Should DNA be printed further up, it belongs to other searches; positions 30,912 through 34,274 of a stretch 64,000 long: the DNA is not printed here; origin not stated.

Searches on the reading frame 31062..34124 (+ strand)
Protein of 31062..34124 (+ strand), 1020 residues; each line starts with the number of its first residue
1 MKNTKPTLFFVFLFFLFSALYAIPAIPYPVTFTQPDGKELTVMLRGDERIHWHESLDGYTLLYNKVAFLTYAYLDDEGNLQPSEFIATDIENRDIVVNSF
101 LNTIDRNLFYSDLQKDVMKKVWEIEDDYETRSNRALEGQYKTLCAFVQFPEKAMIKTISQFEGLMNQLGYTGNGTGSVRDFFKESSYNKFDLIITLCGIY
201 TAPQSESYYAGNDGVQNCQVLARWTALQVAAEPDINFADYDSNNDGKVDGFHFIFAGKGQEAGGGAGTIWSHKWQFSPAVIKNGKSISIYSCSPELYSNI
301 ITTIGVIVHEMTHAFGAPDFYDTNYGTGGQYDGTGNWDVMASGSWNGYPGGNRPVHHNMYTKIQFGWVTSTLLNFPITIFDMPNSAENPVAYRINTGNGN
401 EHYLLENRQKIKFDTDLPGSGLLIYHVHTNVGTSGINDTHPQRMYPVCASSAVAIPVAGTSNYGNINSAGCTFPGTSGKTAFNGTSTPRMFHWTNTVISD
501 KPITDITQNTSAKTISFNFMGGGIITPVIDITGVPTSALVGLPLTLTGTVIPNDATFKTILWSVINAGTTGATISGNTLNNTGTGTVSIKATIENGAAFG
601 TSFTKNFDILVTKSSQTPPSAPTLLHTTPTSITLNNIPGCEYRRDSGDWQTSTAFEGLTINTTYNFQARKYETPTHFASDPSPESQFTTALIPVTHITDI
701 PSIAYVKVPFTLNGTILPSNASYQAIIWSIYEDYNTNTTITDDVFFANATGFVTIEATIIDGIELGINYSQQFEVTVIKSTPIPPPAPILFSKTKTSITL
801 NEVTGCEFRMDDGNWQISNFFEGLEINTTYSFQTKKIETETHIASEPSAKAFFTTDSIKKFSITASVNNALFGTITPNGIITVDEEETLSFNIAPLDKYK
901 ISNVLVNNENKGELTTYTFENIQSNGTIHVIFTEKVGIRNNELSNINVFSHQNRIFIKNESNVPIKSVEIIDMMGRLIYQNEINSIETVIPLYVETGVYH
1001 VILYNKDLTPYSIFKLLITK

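Call 6: search_protein_families(library=ncbifam, proteins=[window:31062-34124:+], max_evalue=0.01)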
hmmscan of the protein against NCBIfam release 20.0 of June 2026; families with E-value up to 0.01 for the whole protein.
window:31062-34124:+ (1020 aa): 2 families
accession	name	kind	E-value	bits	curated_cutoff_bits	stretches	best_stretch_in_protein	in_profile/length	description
TIGR03296.1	M6dom_TIGR03296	domain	5.5e-59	200.4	110.8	1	146-426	3-286/286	M6 family metalloprotease domain-containing protein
TIGR04183.1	Por_Secre_tail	domain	5.7e-05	23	23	1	955-1007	10-62/72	T9SS type A sorting domain-containing protein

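Call 7: search_protein_families(library=pfam, proteins=[window:31062-34124:+], max_evalue=0.01)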
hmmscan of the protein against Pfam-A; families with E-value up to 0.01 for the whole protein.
window:31062-34124:+ (1020 aa): 1 family
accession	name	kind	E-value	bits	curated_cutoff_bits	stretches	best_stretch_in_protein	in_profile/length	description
PF05547.17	Peptidase_M6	-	2.6e-21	76.6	22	1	169-361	61-281/294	Immune inhibitor A peptidase M6, catalytic domain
